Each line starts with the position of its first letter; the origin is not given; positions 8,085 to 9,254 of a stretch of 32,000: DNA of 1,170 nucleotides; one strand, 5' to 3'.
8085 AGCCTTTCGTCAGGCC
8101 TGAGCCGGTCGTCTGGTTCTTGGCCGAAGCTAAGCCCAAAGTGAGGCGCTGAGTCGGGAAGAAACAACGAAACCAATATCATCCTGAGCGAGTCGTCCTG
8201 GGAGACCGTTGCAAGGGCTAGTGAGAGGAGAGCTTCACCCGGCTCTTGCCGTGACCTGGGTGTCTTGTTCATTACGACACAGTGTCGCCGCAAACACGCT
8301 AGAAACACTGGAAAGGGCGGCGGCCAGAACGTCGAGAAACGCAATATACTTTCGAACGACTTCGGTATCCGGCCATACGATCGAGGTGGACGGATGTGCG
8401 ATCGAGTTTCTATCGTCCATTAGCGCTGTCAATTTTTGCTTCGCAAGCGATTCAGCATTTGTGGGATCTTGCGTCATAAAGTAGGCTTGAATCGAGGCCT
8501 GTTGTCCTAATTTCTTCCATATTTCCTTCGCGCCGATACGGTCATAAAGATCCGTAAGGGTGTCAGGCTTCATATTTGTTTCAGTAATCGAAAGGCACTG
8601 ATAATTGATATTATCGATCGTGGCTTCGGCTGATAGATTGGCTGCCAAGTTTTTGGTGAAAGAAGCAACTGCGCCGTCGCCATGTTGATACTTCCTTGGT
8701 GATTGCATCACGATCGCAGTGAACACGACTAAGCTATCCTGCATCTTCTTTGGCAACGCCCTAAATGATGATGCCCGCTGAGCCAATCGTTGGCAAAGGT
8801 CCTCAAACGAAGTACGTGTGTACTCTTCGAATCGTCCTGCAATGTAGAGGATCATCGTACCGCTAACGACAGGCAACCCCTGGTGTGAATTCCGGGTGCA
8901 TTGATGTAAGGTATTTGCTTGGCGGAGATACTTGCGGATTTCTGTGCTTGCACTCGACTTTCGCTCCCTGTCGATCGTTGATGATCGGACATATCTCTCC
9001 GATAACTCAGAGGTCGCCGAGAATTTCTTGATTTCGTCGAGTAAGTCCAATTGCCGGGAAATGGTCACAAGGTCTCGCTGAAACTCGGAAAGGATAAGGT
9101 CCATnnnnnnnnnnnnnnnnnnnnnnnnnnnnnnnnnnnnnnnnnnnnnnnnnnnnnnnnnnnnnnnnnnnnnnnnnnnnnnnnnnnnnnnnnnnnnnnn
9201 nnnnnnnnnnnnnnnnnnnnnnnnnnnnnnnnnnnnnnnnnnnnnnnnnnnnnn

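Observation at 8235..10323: Low-GC DUF262 (ParB-like) + HEPN (Rx4H) gene pair at the far end of the island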

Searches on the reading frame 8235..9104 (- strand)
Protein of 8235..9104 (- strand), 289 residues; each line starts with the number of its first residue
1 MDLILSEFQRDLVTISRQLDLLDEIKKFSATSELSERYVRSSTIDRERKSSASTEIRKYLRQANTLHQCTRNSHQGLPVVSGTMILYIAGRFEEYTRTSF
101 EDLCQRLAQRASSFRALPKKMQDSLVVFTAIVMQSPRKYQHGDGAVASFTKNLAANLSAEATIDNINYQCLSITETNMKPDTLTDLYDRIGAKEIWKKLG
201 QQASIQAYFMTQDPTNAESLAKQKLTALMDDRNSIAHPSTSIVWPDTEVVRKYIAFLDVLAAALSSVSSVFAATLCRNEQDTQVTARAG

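Call 4: search_protein_families(library=pfam, proteins=[window:8235-9104:-], max_evalue=1)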
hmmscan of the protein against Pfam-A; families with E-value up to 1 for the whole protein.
window:8235-9104:- (289 aa): 7 families
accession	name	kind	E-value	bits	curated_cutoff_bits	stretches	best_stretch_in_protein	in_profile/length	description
PF18735.6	HEPN_RiboL-PSP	-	2.8e-12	47.4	28.4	1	55-265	9-186/191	RiboL-PSP-HEPN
PF02637.23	GatB_Yqey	-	0.002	18.4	27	1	150-230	12-90/148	GatB domain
PF18737.6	HEPN_MAE_28990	-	0.0034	18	26.8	1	54-246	14-177/211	MAE_28990/MAE_18760-like HEPN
PF17914.6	HopA1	-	0.022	15.1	22.7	1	114-155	41-82/170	HopA1 effector protein family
PF25368.1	PUB10_N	-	0.025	15.6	32.6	1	19-77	15-71/124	PUB10-like, N-terminal domain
PF20716.2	ATPTG10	-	0.091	13.7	25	1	218-283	10-74/99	ATPTG10-like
PF17472.7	DUF5425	-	0.099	13.9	25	1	163-179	23-39/76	Family of unknown function (DUF5425)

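Call 5: search_protein_families(library=padloc, proteins=[window:8235-9104:-], max_evalue=1)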
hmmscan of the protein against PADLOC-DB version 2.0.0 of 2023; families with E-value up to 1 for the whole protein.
window:8235-9104:- (289 aa): 0 families

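Call 19: find_homologous_proteins(query=window:8235-9104:-, max_evalue=0.001)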
Query window:8235-9104:- (289 aa): 23 proteins with E <= 0.001 among 1499 candidates.
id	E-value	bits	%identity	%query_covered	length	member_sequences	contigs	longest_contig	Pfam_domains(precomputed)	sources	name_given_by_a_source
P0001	1.4e-140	485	79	96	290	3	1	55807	PF18735.7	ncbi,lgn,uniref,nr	ncbi:HEPN domain-containing protein [Burkholderia ubonensis]|uniref:HEPN domain-containing protein n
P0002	3.6e-131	454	75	97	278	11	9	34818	PF18735.7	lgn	-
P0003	1.8e-130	452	75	97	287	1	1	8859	PF18735.7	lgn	-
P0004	8.2e-129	446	74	97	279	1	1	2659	PF18735.7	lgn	-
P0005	7.9e-125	433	69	97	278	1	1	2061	PF18735.7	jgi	jgi:RiboL-PSP-HEPN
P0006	3.5e-118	412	69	96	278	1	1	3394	PF18735.7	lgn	-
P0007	1.5e-98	347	99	56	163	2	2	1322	PF18735.7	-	-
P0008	5.3e-96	339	78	68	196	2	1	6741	PF18735.7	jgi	-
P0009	4.6e-93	329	59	94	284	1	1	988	PF18735.7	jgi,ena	-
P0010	1.4e-89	318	72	67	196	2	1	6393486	PF18735.7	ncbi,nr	ncbi:hypothetical protein JVX91_22310 [Pseudomonas sp. PDNC002]|nr:hypothetical protein JVX91_22310 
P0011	1.1e-85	305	51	97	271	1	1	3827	PF18735.7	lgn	-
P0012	1.6e-84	301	52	96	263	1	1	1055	PF18735.7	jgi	jgi:hypothetical protein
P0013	8.9e-78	279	48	97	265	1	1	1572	PF18735.7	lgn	-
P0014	2.8e-77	278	46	97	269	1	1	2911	PF18735.7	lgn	-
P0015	1.4e-68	249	46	96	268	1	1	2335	PF18735.7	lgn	-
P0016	8.5e-66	240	43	96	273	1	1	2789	PF18735.7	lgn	-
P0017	1.5e-64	236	45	95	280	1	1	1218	PF18735.7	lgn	-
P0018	4.8e-63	231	43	97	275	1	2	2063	PF18735.7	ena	-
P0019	5.0e-60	221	42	96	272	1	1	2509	PF18735.7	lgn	-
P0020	5.3e-58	214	43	87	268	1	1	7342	PF18735.7,PF18737.7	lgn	-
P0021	1.4e-57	213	41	95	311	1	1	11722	PF18735.7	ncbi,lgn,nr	ncbi:MAG: HEPN domain-containing protein [bacterium]|nr:HEPN domain-containing protein [bacterium]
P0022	5.1e-43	165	35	92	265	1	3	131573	PF18735.7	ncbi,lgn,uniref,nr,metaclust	ncbi:HEPN domain-containing protein [Aquimarina muelleri]|uniref:RiboL-PSP-HEPN domain-containing pr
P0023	5.0e-41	159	39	70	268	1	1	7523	PF18735.7,PF18737.7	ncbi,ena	-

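Call 20: find_encoding_contigs(protein=P0001, flank=6000, max_places=3)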
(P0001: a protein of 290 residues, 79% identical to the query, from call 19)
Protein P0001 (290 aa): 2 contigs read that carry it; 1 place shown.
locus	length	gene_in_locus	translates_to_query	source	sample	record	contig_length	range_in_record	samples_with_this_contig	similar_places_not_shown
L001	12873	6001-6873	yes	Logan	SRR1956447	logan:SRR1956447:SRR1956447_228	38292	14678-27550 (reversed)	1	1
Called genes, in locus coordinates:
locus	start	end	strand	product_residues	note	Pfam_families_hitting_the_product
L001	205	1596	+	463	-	PF02463:SMC_N, PF13175:AAA_15 (weak), PF13304:AAA_21, PF13175:AAA_15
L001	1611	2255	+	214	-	PF14103:DUF4276 (weak)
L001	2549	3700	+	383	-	PF01757:Acyl_transf_3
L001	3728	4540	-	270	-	-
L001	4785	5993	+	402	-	PF03235:GmrSD_N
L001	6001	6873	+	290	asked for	PF18735:HEPN_RiboL-PSP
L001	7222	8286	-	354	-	PF00155:Aminotran_1_2 (weak), PF00266:Aminotran_5, PF01053:Cys_Met_Meta_PP (weak)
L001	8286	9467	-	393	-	PF02776:TPP_enzyme_N (weak), PF02775:TPP_enzyme_C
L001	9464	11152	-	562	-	PF13714:PEP_mutase, PF12804:NTP_transf_3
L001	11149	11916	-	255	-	PF12804:NTP_transf_3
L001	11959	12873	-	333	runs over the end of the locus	PF03706:LPG_synthase_TM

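Call 21: find_encoding_contigs(protein=P0022, flank=6000, max_places=3)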
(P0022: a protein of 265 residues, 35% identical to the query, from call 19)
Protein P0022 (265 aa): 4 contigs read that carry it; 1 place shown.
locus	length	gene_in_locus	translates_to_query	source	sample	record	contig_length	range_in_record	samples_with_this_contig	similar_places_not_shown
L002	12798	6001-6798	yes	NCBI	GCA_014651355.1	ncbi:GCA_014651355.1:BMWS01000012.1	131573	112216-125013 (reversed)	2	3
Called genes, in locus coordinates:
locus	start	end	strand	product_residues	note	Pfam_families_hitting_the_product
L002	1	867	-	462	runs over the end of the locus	PF01546:Peptidase_M20, PF07687:M20_dimer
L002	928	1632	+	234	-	PF05118:Asp_Arg_Hydrox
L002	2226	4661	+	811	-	-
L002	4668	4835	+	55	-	-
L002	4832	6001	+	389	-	PF03235:GmrSD_N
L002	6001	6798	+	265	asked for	PF18735:HEPN_RiboL-PSP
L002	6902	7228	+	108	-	PF13560:HTH_31, PF01381:HTH_3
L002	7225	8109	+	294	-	PF13182:DUF4007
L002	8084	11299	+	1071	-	-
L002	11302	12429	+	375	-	PF01507:PAPS_reduct (weak)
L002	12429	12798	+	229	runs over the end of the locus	-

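Call 22: find_encoding_contigs(protein=P0021, flank=6000, max_places=3)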
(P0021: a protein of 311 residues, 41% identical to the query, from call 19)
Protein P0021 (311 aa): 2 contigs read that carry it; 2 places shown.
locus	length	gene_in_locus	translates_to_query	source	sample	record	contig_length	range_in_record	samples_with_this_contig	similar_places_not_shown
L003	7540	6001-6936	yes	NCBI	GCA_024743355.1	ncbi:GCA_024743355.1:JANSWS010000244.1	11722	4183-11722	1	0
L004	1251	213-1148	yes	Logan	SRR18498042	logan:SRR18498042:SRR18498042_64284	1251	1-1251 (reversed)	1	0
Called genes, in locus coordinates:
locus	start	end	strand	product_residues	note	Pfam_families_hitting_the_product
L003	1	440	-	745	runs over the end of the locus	PF05050:Methyltransf_21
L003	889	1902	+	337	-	-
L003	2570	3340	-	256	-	PF14099:Polysacc_lyase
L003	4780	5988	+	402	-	PF03235:GmrSD_N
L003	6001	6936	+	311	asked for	PF18735:HEPN_RiboL-PSP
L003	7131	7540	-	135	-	PF08463:EcoEI_R_C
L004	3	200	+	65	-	?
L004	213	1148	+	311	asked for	PF18735:HEPN_RiboL-PSP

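Call 28: find_related_loci(query=A1, collection=genome_contigs, flank=6000)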
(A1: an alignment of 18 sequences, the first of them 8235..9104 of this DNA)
Query A1 (289 aa) in genome_contigs; peptide patterns used: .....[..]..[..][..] (x = any residue, [..] = any of these).
14 stretches matched a pattern; 8 encode a relative of the query (tblastn E <= 1e-3); 8 distinct loci.
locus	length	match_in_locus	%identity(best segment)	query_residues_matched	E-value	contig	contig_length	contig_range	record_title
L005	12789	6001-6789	45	1-278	1e-82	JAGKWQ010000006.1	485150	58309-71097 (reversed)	MAG: Cellvibrionaceae bacterium isolate C8_D7_007 C8_D7_007_5, whole genome shotgun sequence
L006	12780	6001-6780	43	1-276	2e-78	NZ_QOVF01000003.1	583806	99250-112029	Halopseudomonas laoshanensis strain Y22 Scaffold3, whole genome shotgun sequence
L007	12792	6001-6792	42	1-279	1e-75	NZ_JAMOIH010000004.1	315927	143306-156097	Stutzerimonas stutzeri strain 28a39 38Pst28a39gv12C004, whole genome shotgun sequence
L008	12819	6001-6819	43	2-286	7e-72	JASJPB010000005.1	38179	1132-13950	MAG: Sulfuricellaceae bacterium isolate MAG_148 NODE_501_length_38179_cov_19.091465, whole genome shotgun sequence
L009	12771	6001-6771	37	1-274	8e-56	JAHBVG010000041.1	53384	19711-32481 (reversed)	MAG: Caldilineaceae bacterium isolate ACE_CHL9 CHL9_41, whole genome shotgun sequence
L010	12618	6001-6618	41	59-264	8e-52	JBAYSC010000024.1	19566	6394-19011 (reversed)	MAG: Flavobacteriaceae bacterium isolate SO_2016_LW2_60 scaffold05183_LW138R_2016, whole genome shotgun sequence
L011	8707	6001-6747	36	5-270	3e-51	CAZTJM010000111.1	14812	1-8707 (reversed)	MAG TPA_asm: uncultured Limnohabitans sp. isolate SRP329715_co2_239 genome assembly, contig: NODE_7668_length_14812_cov_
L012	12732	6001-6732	35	4-264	2e-48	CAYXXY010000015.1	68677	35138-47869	MAG TPA_asm: uncultured Flavobacteriaceae bacterium isolate binchicken_co324_46 genome assembly, contig: NODE_183_length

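Call 36: search_dna_similar(query=window:8235-9104:-, collection=plasmids, mode=protein, max_evalue=0.01, max_rows=40)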
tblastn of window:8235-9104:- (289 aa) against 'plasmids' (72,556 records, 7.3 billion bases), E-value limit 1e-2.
No match.

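Call 57: search_protein_representatives(alignment_id=A1)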
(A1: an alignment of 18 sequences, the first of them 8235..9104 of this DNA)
Query: 18 sequences, 268 profile positions. Proteins with E-value up to 0.001 (for the whole library): 1087; up to 1e-10: 342; up to 1e-30: 92. The best 150 are listed.
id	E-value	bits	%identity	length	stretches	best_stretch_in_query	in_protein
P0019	9.0e-108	375.9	-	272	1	1-263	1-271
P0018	4.7e-106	370.2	-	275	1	2-266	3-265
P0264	1.7e-100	352.0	-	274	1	2-261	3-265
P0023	6.7e-99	346.8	-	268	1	1-267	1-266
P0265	6.3e-94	330.5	-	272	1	1-263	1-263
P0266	7.0e-94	330.3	-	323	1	1-263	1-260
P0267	2.2e-89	315.6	-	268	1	1-259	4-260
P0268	7.1e-89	313.9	-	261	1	1-260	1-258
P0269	2.4e-88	312.2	-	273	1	3-264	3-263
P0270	7.3e-88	310.6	-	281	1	51-264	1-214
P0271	4.2e-86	304.8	-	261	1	1-262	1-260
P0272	5.9e-86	304.3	-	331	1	1-263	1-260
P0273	3.6e-85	301.7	-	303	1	1-259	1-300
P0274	1.2e-84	300.1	-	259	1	1-259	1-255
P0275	1.3e-84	299.9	-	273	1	1-263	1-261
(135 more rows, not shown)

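Call 62: search_solved_structures(query=A1, max_evalue=1)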
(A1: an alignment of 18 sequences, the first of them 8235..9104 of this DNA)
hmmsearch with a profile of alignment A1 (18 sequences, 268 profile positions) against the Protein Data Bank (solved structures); distinct sequences matched with E-value up to 1: 1.
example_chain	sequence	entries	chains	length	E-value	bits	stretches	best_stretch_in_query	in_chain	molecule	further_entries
2i0m_A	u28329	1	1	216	0.68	12.3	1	31-93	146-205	Phosphate transport system protein phoU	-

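Call 69: predict_structure(alignment_id=A1)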
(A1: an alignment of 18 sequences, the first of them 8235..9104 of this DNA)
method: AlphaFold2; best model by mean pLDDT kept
length: 289 residues; sequences in the alignment: 18
mean_pLDDT: 88.2   pTM: 0.83
mean pLDDT of the five models: 88.2, 87.0, 86.3, 85.9, 85.7
residues with pLDDT >= 90: 185; 70-90: 70; 50-70: 27; < 50: 7
segments of 3 or more residues with pLDDT < 50: 285-289
pLDDT, mean of each block of 10 residues (from residue 1): 93 97 90 68 54 78 88 86 96 96 93 91 95 93 90 85 82 93 96 96 98 98 98 87 90 98 96 79 49
secondary structure, 60 per line:
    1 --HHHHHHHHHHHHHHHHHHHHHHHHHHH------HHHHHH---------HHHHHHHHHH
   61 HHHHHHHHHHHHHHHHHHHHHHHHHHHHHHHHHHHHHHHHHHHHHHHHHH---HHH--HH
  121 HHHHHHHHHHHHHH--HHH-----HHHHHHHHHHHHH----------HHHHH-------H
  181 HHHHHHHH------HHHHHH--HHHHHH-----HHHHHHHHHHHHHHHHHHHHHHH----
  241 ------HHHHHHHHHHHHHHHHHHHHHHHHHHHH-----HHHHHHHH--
elements in order: H3-29 H36-41 H51-110 H119-134 H145-157 H168-172 H180-188 H195-200 H203-208 H214-236 H247-274 H280-287

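Call 72: fold_search(model_id=the predicted structure, library=pdb)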
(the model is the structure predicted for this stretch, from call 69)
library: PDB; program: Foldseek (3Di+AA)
matches with E <= 10: 166; with E <= 0.001: 0
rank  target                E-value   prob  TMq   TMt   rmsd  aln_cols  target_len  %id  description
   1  9khh_D                4.5e-01  0.20  0.21  0.11  22.1       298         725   12  Structure of the complex of LGR4 with Norrin (2:2) (released 2025-07-16)
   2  9khh_C                4.7e-01  0.20  0.21  0.11  22.1       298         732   12  Structure of the complex of LGR4 with Norrin (2:2) (released 2025-07-16)
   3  8qae_A                5.3e-01  0.10  0.13  0.15  23.2       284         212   11  X-ray crystal structure of a de novo designed single-chain antiparallel 6-helix alpha-helical barrel, sc-apCC-6-SLLA (released 2024-07-03)
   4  6bqg                  9.1e-01  0.08  0.15  0.12  24.5       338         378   12  Crystal structure of 5-HT2C in complex with ergotamine (released 2018-02-14)
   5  4qik_A                9.5e-01  0.06  0.12  0.12  20.8       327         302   10  Crystal structure of the ROQ domain of human Roquin in complex with the TNF23 RNA duplex (released 2014-07-16)
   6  1gu9_H                1.0e+00  0.09  0.12  0.18  18.2       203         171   11  Crystal Structure of Mycobacterium tuberculosis Alkylperoxidase AhpD (released 2002-02-14)
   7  6ek4_D                1.6e+00  0.08  0.16  0.14  33.4       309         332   14  PaxB from Photorhabdus luminescens (released 2018-05-16)
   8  7k15                  1.8e+00  0.08  0.13  0.09  20.4       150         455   13  Crystal structure of the Human Leukotriene B4 Receptor 1 in Complex with Selective Antagonist MK-D-046 (released 2021-02-17)
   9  2vt4_B                1.8e+00  0.06  0.14  0.14  23.0       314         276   10  TURKEY BETA1 ADRENERGIC RECEPTOR WITH STABILISING MUTATIONS AND BOUND CYANOPINDOLOL (released 2008-06-24)
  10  9f1v                  2.0e+00  0.08  0.15  0.18  21.1       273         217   11  Crystal structure of Borrelia burgdorferi CspZ-YA (released 2025-04-16)
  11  1foe_E                2.1e+00  0.06  0.12  0.10  24.9       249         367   11  CRYSTAL STRUCTURE OF RAC1 IN COMPLEX WITH THE GUANINE NUCLEOTIDE EXCHANGE REGION OF TIAM1 (released 2001-01-17)
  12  4ea3_B                2.1e+00  0.04  0.14  0.12  24.7       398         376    8  Structure of the N/OFQ Opioid Receptor in Complex with a Peptide Mimetic (released 2012-04-25)
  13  4phq_B                2.2e+00  0.06  0.13  0.14  20.0       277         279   10  ClyA CC6/264 ox (6-303) (released 2014-09-24)
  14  7a0g_DDD              2.3e+00  0.04  0.14  0.13  30.3       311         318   10  Structure of the SmhB pore of the tripartite alpha-pore forming toxin, Smh, from Serratia marcescens. (released 2021-03-31)
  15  4qik_B                2.4e+00  0.04  0.12  0.12  20.2       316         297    9  Crystal structure of the ROQ domain of human Roquin in complex with the TNF23 RNA duplex (released 2014-07-16)
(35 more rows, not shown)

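Call 80: search_protein_families(library=ncbifam, proteins=[window:8235-9104:-], max_evalue=0.01)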
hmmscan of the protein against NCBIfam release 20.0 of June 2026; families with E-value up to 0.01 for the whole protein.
window:8235-9104:- (289 aa): 1 family
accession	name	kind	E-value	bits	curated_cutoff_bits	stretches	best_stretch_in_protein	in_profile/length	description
NF004012.0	PRK05477.1-2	equivalog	0.0013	17.6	338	1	150-254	342-443/481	Asp-tRNA(Asn)/Glu-tRNA(Gln) amidotransferase subunit GatB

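Call 88: search_protein_families(library=padloc, proteins=[L002:7225-8109:+, L002:8084-11299:+, L002:11302-12429:+, L002:2226-4661:+, L002:4832-6001:+, L002:6001-6798:+, L002:6902-7228:+], max_evalue=0.001)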
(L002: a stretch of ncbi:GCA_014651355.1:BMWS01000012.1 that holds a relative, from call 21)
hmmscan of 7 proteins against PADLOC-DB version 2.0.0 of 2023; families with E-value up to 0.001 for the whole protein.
L002:7225-8109:+ (294 aa): 10 families
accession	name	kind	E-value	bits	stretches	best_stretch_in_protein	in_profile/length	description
PDLC02760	SspB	-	1.7e-95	317.7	1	4-271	2-269/269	SspB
PDLC02766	SspB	-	3.9e-67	224.6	1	5-273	2-283/285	SspB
PDLC02768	SspB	-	5.3e-59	198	1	5-286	2-295/295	SspB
PDLC02769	SspB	-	6.7e-57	191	1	5-272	2-279/282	SspB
PDLC02764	SspB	-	8e-35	118.5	1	6-222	1-214/276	SspB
PDLC02765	SspB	-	3.4e-28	97.5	1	5-231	3-240/292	SspB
PDLC02762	SspB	-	4.6e-27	93.1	1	4-218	1-215/293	SspB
PDLC02763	SspB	-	5e-21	73.6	1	3-276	4-268/279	SspB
PDLC02767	SspB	-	2e-17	61.8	1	5-221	7-237/295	SspB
PDLC02761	SspB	-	6.5e-13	46.7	2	77-161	110-196/340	SspB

L002:8084-11299:+ (1071 aa): 14 families
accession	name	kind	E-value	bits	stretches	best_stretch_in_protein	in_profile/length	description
PDLC02776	SspC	-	0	1272.6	1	12-1049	2-1037/1039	SspC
PDLC02779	SspC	-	2.8e-167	556.5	2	92-999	137-1050/1054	SspC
PDLC02781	SspC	-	1.2e-156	521.4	2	95-1043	138-1097/1104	SspC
PDLC02778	SspC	-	4e-151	502.9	2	96-985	127-1032/1053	SspC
PDLC02775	SspC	-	1.5e-138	461.3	2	104-1000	160-1062/1064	SspC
PDLC02780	SspC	-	1.7e-131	438.1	1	3-1011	10-1037/1045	SspC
PDLC02774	SspC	-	4.7e-105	350.4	1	19-1037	19-1063/1065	SspC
PDLC02777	SspC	-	7.7e-98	326.9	1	134-1040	171-1083/1097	SspC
PDLC02770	SspC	-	1.2e-82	276.5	1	96-981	125-1018/1047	SspC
PDLC02773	SspC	-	6.2e-65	217.8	2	132-917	149-931/1011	SspC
PDLC02478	BrxC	-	1.6e-62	209.5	1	134-918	186-982/1108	BrxC-PglY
PDLC02772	SspC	-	3e-56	189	1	111-929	155-1001/1123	SspC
PDLC02771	SspC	-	4.4e-43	145.6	2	312-680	444-812/828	SspC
PDLC02480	BrxC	-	5.5e-06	21.9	1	134-299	243-401/1389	BrxC-PglY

L002:11302-12429:+ (375 aa): 4 families
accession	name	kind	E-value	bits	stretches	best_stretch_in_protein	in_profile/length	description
PDLC02782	SspD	-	5.6e-88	293.2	2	4-169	1-162/277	SspD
PDLC02510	BrxP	-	1.9e-06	24.4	1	6-134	136-264/779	BrxP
PDLC02662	DndC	-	1.2e-05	22.5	1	5-113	29-146/481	DndC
PDLC02661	DndC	-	4.5e-05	20.6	1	6-113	26-142/468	DndC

L002:2226-4661:+ (811 aa): 0 families

L002:4832-6001:+ (389 aa): 3 families
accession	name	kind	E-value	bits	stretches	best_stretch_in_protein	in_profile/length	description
PDLC03877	NsnA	-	2.4e-63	212.7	1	17-386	22-382/385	-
PDLC04027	PD-T4-2_A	-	3.5e-35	119.7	1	8-383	7-361/363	-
PDLC03418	REase_II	-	3.5e-11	40.9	1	46-198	21-162/372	Type II restriction enzyme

L002:6001-6798:+ (265 aa): 1 family
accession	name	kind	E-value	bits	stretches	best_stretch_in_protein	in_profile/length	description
PDLC03820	RTasHEPN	-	0.00074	17.7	0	143-231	16-100/148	DRT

L002:6902-7228:+ (108 aa): 4 families
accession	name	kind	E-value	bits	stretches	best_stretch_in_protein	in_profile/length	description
PDLC02926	HTH_VI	-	1.5e-07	29.5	1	4-62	2-60/92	-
PDLC03951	RmrA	-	9.5e-06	22.8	1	6-65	11-70/400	-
PDLC03947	RmrA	-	2.5e-05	21.3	1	4-60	12-68/383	-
PDLC03954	RmrA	-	0.00044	17.3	1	5-60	12-67/380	-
